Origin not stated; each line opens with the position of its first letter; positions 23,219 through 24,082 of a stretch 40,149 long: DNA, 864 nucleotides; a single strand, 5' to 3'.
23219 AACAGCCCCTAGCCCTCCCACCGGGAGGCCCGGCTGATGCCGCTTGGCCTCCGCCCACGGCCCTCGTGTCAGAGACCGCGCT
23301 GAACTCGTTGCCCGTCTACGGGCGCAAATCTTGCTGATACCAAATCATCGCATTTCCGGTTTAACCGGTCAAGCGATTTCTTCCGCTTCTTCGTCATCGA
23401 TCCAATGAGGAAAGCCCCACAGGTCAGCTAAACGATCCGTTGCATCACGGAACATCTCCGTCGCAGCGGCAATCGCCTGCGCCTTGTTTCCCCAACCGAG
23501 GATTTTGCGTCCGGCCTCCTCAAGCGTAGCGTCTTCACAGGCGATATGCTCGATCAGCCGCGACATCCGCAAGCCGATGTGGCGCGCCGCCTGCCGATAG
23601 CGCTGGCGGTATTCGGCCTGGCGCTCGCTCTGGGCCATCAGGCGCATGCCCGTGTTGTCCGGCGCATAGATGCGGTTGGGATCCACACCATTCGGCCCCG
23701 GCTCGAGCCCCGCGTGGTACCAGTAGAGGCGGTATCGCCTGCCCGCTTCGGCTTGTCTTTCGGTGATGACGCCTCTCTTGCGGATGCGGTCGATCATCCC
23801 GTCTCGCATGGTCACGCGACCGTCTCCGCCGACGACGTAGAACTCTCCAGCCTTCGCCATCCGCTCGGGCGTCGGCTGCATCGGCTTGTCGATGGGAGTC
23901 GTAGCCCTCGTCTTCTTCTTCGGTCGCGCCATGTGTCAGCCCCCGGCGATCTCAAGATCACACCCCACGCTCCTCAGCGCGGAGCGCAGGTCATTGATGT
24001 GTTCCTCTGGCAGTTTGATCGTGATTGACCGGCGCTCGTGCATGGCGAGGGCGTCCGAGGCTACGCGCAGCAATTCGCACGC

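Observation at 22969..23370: Two paralogous structured modules of about 200 bp in the 716-bp leader of the late operon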

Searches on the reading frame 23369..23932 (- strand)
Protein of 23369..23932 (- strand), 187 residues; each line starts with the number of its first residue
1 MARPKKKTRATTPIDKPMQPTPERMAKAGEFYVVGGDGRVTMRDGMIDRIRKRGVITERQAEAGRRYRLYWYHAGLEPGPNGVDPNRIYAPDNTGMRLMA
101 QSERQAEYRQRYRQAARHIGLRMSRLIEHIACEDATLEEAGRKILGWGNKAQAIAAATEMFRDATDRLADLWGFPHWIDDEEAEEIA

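Call 8: search_protein_families(library=pfam, proteins=[window:23369-23932:-], max_evalue=0.01)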
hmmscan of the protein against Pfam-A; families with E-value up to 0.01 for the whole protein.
window:23369-23932:- (187 aa): 1 family
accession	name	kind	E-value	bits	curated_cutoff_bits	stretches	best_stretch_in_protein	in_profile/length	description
PF20057.4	DUF6456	-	0.00032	21.2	26.3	1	55-150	24-117/136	Domain of unknown function (DUF6456)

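Call 9: search_protein_families(library=phrogs, proteins=[window:23369-23932:-], max_evalue=0.01)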
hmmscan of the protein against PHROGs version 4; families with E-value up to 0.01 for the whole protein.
window:23369-23932:- (187 aa): 1 family
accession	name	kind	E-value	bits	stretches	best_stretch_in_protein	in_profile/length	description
phrog_21451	-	unknown function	5.8e-09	36.8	1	40-174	41-165/169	-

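Call 16: find_related_loci(query=window:23369-23932:-, collection=viral_contigs, flank=3000)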
Query window:23369-23932:- (187 aa) in viral_contigs; peptide patterns used: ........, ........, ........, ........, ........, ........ (x = any residue, [..] = any of these).
8 stretches matched a pattern; 5 encode a relative of the query (tblastn E <= 1e-3); 5 distinct loci.
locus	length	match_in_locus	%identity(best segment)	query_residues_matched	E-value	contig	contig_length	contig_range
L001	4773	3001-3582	69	1-187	2e-89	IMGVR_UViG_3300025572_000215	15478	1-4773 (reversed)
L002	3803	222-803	69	1-187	1e-89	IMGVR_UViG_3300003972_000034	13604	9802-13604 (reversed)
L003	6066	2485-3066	69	1-187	3e-89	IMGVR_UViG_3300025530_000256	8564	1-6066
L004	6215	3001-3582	68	1-187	2e-88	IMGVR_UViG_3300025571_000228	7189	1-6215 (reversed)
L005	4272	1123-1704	68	1-187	3e-88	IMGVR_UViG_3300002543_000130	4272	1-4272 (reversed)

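Call 23: find_homologous_proteins(query=window:23369-23932:-)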
Query window:23369-23932:- (187 aa): 8 proteins with E <= 0.001 among 310 candidates.
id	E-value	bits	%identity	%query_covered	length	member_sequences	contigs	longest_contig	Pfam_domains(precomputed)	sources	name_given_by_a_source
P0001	8.6e-120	416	98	100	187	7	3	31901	-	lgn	-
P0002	4.4e-81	289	69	100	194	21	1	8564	-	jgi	-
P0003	1.9e-80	287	73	93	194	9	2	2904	-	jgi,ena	-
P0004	5.5e-80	286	69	99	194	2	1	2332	-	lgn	-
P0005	1.4e-35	141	43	83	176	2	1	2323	-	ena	-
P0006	2.1e-35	140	46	90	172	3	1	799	-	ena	-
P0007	1.5e-34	138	47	83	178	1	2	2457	-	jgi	jgi:hypothetical protein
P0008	5.3e-30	123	42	86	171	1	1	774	PF20057.5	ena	-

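Call 24: find_encoding_contigs(protein=P0001, flank=3000, max_places=6)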
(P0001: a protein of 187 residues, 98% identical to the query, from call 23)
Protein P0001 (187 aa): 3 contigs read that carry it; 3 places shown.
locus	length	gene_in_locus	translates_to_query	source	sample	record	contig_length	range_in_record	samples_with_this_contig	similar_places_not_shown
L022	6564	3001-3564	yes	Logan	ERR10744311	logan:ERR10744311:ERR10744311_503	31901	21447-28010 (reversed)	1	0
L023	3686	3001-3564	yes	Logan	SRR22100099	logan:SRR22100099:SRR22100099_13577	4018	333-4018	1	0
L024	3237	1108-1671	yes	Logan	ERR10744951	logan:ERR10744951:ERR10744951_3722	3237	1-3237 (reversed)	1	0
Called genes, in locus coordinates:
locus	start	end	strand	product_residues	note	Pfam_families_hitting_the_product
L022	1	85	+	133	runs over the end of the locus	PF05866:RusA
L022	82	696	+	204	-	-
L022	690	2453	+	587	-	PF01751:Toprim, PF13155:Toprim_2, PF13662:Toprim_4, PF03796:DnaB_C, PF13481:AAA_25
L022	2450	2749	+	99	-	-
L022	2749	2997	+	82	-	-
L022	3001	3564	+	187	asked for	-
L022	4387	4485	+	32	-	-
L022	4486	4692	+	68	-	-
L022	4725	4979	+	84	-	-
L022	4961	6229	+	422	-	PF03237:Terminase_6N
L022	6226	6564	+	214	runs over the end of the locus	PF05050:Methyltransf_21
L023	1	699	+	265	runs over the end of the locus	-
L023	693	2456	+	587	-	PF01751:Toprim, PF13155:Toprim_2, PF13662:Toprim_4, PF03796:DnaB_C, PF13481:AAA_25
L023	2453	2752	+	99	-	-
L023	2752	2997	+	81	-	-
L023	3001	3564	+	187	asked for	-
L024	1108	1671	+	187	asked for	-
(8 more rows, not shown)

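Call 25: find_encoding_contigs(protein=P0005, flank=3000, max_places=4)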
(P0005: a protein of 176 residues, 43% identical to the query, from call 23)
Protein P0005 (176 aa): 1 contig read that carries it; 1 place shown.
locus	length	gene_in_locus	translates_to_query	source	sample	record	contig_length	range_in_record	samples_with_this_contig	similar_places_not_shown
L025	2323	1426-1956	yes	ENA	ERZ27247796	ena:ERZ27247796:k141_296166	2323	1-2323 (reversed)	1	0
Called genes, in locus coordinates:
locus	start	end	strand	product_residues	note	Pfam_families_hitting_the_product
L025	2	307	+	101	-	?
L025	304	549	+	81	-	PF23858:DUF7220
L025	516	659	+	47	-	-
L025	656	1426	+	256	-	-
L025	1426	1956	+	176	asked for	-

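Call 26: find_encoding_contigs(protein=P0007, flank=3000, max_places=4)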
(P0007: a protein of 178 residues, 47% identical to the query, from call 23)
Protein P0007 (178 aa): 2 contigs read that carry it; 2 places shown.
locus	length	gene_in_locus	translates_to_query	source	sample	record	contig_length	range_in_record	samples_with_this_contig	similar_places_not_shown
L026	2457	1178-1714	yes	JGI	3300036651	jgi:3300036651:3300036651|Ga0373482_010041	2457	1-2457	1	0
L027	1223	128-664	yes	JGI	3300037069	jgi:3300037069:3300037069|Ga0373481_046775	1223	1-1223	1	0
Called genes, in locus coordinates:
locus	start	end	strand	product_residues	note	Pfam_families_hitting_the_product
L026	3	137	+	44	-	?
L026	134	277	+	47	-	-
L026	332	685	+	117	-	-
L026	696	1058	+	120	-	-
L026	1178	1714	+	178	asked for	-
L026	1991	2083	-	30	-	-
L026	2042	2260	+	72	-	-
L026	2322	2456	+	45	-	?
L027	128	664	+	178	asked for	-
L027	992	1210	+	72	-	-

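Call 33: find_related_loci(query=A2, collection=genome_contigs, flank=4000)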
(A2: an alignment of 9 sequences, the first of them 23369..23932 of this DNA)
Query A2 (187 aa) in genome_contigs; peptide patterns used: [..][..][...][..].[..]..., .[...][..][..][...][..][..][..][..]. (x = any residue, [..] = any of these).
121 stretches matched a pattern; 34 encode a relative of the query (tblastn E <= 1e-3); 34 distinct loci.
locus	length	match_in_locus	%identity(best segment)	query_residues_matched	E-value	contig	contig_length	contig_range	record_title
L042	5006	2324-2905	69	1-187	4e-87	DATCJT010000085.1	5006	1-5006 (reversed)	MAG TPA_asm: Methylophilaceae bacterium isolate SMAG_U7077 k141_281999, whole genome shotgun sequence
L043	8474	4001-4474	48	20-174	7e-40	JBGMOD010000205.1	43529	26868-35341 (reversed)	MAG: Hyphomicrobiales bacterium isolate Fil1_5 Lundin1_504, whole genome shotgun sequence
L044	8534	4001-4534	44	2-174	3e-39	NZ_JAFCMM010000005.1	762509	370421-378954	Bradyrhizobium sp. U87765 SZCCT0048 NODE_5, whole genome shotgun sequence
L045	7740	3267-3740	45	20-174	2e-38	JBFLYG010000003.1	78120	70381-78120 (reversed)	MAG: Pseudomonadota bacterium isolate MAG079 MAG079_3, whole genome shotgun sequence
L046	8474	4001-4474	45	20-174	4e-38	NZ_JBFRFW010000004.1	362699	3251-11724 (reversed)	Bradyrhizobium sp. 2TAF24 SCAFFOLD_3, whole genome shotgun sequence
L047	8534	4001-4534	43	3-174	5e-38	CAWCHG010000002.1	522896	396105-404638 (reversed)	MAG: uncultured Alphaproteobacteria bacterium isolate MFD09368.bin.1.57 genome assembly, contig: contig_10582, whole gen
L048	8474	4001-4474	45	20-174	9e-38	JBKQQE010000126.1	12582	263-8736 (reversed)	MAG: Xanthobacteraceae bacterium isolate MGr1A1B1C__bin_74 MGr1A1B1C_000000047537, whole genome shotgun sequence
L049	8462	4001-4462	42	20-174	1e-37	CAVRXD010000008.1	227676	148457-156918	MAG: uncultured Alphaproteobacteria bacterium isolate MFD06229.bin.1.60 genome assembly, contig: contig_11929, whole gen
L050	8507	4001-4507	42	3-172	1e-37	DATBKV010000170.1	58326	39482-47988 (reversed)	MAG TPA_asm: Xanthobacteraceae bacterium isolate SMAG_U3955 k141_284938, whole genome shotgun sequence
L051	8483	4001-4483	43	13-174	1e-37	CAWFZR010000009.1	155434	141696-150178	MAG: uncultured Alphaproteobacteria bacterium isolate MFD09267.bin.2.11 genome assembly, contig: contig_131067, whole ge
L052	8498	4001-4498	40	6-172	3e-37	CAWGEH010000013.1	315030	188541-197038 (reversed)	MAG: uncultured Alphaproteobacteria bacterium isolate MFD02159.bin.1.34 genome assembly, contig: contig_35549, whole gen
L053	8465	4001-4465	43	19-174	5e-37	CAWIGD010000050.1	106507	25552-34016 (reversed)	MAG: uncultured Alphaproteobacteria bacterium isolate MFD00392.bin.2.84 genome assembly, contig: contig_46014, whole gen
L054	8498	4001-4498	41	8-174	7e-36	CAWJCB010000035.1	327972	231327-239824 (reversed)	MAG: uncultured Alphaproteobacteria bacterium isolate MFD06526.bin.1.107 genome assembly, contig: contig_6197, whole gen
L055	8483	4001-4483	40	13-174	1e-35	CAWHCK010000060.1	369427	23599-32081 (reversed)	MAG: uncultured Alphaproteobacteria bacterium isolate MFD00962.bin.1.253 genome assembly, contig: contig_77371, whole ge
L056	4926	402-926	40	5-174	5e-35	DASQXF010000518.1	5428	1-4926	MAG TPA_asm: Xanthobacteraceae bacterium isolate SMAG_U11032 k141_171355, whole genome shotgun sequence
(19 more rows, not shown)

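Call 43: search_solved_structures(query=A2, max_evalue=1, show_alignments=2)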
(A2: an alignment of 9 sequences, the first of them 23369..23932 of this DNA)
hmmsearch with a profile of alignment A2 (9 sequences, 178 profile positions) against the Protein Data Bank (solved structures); distinct sequences matched with E-value up to 1: 3.
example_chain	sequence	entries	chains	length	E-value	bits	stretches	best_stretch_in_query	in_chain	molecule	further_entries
4std_A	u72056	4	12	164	0.56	13.5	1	25-94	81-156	Scytalone dehydratase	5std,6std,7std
3std_A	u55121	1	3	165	0.57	13.4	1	25-94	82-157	PROTEIN (SCYTALONE DEHYDRATASE)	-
1std_A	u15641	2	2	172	0.63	13.3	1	25-94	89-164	SCYTALONE DEHYDRATASE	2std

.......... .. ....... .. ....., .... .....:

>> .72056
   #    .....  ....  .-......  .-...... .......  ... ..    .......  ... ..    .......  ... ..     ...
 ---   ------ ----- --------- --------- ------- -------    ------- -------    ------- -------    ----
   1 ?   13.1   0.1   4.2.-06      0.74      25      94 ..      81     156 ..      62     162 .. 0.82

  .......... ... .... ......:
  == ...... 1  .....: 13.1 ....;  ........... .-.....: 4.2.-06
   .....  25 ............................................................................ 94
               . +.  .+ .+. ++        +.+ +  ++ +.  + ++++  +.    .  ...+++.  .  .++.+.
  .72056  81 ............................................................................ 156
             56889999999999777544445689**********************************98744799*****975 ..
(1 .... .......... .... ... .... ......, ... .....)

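Call 44: search_protein_families(library=pfam, alignment_id=A2, max_evalue=0.01)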
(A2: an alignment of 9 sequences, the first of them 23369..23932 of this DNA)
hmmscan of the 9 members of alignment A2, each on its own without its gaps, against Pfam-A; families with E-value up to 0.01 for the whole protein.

A. member 1, window:23369-23932:- (187 aa): 1 family
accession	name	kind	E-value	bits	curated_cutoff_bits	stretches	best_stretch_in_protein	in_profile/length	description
PF20057.4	DUF6456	-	0.00032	21.2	26.3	1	55-150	24-117/136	Domain of unknown function (DUF6456)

B. families by the number of members that match (of 9 scanned): 1 family
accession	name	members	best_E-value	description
PF20057.4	DUF6456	8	1.7e-09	Domain of unknown function (DUF6456)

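Call 54: search_dna_similar(query=window:23369-23932:-, collection=phages, mode=protein, max_evalue=0.001, max_rows=30)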
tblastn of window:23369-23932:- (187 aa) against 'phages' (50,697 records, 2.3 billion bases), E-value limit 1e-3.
No match.

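Call 56: search_protein_families(library=ncbifam, alignment_id=A2, max_evalue=0.01)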
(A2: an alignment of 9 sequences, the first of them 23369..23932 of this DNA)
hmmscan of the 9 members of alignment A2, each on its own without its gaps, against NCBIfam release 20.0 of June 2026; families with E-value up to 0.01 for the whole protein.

A. member 1, window:23369-23932:- (187 aa): 0 families

B. families by the number of members that match (of 9 scanned): 0 families

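Call 64: find_homologous_proteins(query=A2, max_evalue=0.00001)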
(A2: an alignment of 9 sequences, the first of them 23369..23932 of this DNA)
Query A2 (9 sequences) (187 aa, profile of the alignment): 150 proteins with E <= 0.00001 among 8000 candidates; the best 120 are listed.
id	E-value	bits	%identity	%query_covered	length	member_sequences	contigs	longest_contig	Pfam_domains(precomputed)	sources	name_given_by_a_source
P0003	8.4e-88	311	73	93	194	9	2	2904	-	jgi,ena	-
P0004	1.2e-87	311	69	99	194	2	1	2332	-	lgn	-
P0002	2.2e-87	310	69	100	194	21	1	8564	-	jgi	-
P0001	3.9e-87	309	98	100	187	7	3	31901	-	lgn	-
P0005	3.3e-74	267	43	83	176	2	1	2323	-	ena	-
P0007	7.9e-73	262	47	83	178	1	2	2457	-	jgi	jgi:hypothetical protein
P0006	2.7e-72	261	46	90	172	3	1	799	-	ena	-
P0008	6.6e-72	259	42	86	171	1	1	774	PF20057.5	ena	-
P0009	3.4e-67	244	44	83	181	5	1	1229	-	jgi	-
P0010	1.4e-66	242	41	83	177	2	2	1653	-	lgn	-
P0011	4.6e-66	240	43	83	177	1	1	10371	-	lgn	-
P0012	1.5e-64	235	43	83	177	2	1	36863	-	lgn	-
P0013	2.7e-63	231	42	83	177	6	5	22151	-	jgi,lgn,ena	-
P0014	8.2e-63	230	46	93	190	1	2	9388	PF20057.5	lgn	-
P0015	8.8e-63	230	46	83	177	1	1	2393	-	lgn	-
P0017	1.5e-61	226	43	92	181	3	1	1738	PF20057.5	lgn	-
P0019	4.6e-61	224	43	84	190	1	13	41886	-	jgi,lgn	jgi:hypothetical protein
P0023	8.8e-61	223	42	91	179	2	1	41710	PF20057.5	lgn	-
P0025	3.6e-60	221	42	92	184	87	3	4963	PF20057.5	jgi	jgi:hypothetical protein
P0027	8.6e-60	220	42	86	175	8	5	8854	PF20057.5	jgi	jgi:hypothetical protein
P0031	2.6e-59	218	45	93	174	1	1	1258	PF20057.5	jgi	jgi:hypothetical protein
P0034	3.8e-59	218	43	93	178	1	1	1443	PF20057.5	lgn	-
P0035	4.9e-59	217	45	83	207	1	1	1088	PF20057.5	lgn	-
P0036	5.0e-59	217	43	83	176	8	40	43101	-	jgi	jgi:hypothetical protein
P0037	5.9e-59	217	40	86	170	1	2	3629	PF20057.5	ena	-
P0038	6.0e-59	217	40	89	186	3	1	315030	PF20057.5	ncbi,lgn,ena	-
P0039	1.2e-58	216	42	87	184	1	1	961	PF20057.5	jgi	jgi:hypothetical protein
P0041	1.3e-58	216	41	83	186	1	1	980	PF20057.5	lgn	-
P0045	2.3e-58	215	42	93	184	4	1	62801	PF20057.5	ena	-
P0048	3.2e-58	215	41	90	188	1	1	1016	PF20057.5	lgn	-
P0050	4.8e-58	214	43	89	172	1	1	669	PF20057.5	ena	-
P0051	5.4e-58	214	44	83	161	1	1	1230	PF20057.5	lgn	-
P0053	7.8e-58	213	42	86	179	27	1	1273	PF20057.5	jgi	jgi:hypothetical protein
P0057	1.4e-57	213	41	87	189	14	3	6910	PF20057.5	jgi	jgi:hypothetical protein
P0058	2.0e-57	212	42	86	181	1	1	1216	PF20057.5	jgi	jgi:hypothetical protein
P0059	2.3e-57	212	43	84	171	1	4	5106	PF20057.5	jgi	jgi:hypothetical protein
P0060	2.3e-57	212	40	90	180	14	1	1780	PF20057.5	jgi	jgi:hypothetical protein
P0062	5.6e-57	211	42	82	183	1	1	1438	PF20057.5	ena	-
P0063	7.4e-57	210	44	93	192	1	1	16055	PF20057.5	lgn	-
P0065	7.7e-57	210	41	86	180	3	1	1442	PF20057.5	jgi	jgi:hypothetical protein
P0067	8.6e-57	210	40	92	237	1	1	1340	PF20057.5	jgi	-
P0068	1.1e-56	210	40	90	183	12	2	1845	PF20057.5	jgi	jgi:hypothetical protein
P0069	1.1e-56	210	43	83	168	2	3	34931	PF20057.5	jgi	jgi:hypothetical protein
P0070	1.2e-56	210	40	92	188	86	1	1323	PF20057.5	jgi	jgi:hypothetical protein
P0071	1.3e-56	209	40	87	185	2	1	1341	PF20057.5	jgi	jgi:hypothetical protein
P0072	1.7e-56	209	40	93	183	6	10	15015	PF20057.5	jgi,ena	jgi:Domain of unknown function (DUF6456)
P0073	2.2e-56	209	39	93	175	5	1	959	PF20057.5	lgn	-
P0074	2.3e-56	209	39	92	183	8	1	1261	PF20057.5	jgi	jgi:hypothetical protein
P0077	4.5e-56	208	44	89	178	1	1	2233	PF20057.5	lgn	-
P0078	4.7e-56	208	42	83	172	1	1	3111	PF20057.5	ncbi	-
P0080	1.7e-55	206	41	93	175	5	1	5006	PF20057.5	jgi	jgi:uncharacterized protein DUF6456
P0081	3.3e-55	205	43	91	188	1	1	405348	PF20057.5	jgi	jgi:hypothetical protein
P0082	5.2e-55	204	40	89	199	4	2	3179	PF20057.5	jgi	jgi:hypothetical protein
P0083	7.8e-55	204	40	83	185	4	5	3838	PF20057.5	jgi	jgi:hypothetical protein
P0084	1.1e-54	203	40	89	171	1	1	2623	PF20057.5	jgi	jgi:hypothetical protein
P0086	2.4e-54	202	38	90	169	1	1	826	PF20057.5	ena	-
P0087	2.7e-54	202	42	86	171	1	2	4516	PF20057.5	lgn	-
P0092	5.2e-53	198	43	80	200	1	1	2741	PF20057.5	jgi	jgi:hypothetical protein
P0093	6.6e-53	197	38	90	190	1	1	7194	PF20057.5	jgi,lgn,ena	-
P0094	7.8e-53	197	39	88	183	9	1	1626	PF20057.5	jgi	jgi:hypothetical protein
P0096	2.0e-52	196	37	92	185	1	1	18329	PF20057.5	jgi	jgi:hypothetical protein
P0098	6.0e-52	194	41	82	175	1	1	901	PF20057.5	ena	-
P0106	3.4e-47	179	41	72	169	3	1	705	PF20057.5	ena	-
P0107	3.6e-47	179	43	72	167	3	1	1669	PF20057.5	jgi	jgi:uncharacterized protein DUF6456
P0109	1.1e-43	167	32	82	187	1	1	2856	PF20057.5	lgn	-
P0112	1.9e-43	167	38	93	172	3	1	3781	PF20057.5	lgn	-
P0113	2.3e-43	166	38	93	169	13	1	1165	PF20057.5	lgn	-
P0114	2.7e-43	166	35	84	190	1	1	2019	PF20057.5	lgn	-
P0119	7.3e-42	161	40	93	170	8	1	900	PF20057.5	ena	-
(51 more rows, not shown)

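Call 65: find_encoding_contigs(protein=P0019, flank=3000, max_places=3)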
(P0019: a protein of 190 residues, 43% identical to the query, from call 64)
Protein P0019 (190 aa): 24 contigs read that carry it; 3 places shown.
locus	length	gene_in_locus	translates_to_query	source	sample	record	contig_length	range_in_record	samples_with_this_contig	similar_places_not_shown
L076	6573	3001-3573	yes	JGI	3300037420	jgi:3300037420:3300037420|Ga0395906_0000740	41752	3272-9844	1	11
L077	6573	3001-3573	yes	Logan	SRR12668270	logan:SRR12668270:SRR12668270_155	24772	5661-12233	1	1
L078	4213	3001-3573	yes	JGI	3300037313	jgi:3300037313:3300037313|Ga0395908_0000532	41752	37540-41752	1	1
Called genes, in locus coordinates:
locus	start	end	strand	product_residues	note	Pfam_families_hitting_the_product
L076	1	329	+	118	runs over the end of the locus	-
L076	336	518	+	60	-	-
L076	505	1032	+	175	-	PF08299:Bac_DnaA_C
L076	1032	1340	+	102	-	-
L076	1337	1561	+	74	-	-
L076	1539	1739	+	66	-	-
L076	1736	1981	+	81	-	PF10073:GapR_DNA-bd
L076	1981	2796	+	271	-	-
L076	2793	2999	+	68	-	-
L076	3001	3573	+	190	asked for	-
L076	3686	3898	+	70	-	-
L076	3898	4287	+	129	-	PF18932:DUF5681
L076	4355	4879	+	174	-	PF03237:Terminase_6N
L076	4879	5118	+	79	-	-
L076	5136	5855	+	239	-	PF03237:Terminase_6N (weak), PF17289:Terminase_6C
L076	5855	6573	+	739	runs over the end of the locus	PF16510:P22_portal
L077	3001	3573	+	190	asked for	-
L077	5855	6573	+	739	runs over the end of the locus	PF16510:P22_portal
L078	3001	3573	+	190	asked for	-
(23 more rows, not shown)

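Call 66: find_encoding_contigs(protein=P0036, flank=3000, max_places=3)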
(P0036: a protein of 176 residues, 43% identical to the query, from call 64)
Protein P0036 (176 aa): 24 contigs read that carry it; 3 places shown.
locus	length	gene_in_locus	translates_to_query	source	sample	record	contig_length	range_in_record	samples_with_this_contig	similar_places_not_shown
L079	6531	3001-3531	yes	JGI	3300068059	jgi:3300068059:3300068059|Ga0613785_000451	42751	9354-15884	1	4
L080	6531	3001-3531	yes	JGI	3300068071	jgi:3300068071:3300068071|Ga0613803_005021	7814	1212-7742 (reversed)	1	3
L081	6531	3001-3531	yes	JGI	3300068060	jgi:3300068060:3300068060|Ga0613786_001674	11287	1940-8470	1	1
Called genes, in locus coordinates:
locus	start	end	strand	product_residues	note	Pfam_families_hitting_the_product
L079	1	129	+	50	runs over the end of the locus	-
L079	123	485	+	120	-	PF05866:RusA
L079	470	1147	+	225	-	-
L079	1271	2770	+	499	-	PF13155:Toprim_2 (faint), PF13481:AAA_25, PF03796:DnaB_C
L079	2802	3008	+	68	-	-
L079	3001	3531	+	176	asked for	-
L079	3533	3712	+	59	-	-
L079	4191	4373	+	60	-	-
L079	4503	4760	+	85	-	-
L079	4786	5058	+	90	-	-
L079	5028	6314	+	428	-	PF03237:Terminase_6N (weak)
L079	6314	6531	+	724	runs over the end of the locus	PF16510:P22_portal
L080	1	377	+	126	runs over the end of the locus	-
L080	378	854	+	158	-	PF08299:Bac_DnaA_C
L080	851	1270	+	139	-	-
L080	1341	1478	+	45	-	-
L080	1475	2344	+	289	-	-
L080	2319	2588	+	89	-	-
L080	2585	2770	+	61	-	-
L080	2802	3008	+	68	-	-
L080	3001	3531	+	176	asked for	-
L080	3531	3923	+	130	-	-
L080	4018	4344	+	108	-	PF10686:YAcAr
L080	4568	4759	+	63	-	-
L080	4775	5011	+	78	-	-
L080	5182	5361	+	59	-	-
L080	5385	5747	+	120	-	PF18932:DUF5681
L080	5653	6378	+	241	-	PF03237:Terminase_6N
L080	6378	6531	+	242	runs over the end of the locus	PF17289:Terminase_6C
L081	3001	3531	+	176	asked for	-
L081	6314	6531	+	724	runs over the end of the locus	PF16510:P22_portal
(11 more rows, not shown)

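Call 67: find_encoding_contigs(protein=P0023, flank=3000, max_places=2)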
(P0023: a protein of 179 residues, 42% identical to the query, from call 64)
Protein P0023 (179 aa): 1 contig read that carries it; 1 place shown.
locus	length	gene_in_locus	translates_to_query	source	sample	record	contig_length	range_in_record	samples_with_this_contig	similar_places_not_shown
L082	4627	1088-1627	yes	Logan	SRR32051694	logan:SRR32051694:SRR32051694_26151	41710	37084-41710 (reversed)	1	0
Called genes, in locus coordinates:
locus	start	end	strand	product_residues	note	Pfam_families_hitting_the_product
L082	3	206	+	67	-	?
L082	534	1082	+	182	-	-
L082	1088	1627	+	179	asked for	PF20057:DUF6456 (weak)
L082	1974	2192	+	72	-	-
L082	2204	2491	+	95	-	-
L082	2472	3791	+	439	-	PF04466:Terminase_3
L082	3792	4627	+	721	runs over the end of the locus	-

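Call 79: predict_structure(alignment_id=A4)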
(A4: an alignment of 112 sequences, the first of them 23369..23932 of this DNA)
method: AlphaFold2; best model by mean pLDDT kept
length: 187 residues; sequences in the alignment: 112
mean_pLDDT: 78.0   pTM: 0.65
mean pLDDT of the five models: 78.0, 77.8, 77.1, 76.8, 76.7
residues with pLDDT >= 90: 86; 70-90: 29; 50-70: 58; < 50: 14
segments of 3 or more residues with pLDDT < 50: 1-3, 81-84, 89-94
pLDDT, mean of each block of 10 residues (from residue 1): 52 60 69 65 79 91 94 77 48 51 84 95 95 92 94 96 96 80 57
secondary structure, 60 per line:
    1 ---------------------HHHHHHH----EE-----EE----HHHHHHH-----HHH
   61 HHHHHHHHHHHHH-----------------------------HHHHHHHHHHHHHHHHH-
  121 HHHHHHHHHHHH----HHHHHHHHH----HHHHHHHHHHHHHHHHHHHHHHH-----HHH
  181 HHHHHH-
elements in order: H22-28 H46-52 H58-73 H103-119 H121-132 H137-145 H150-172 H178-186
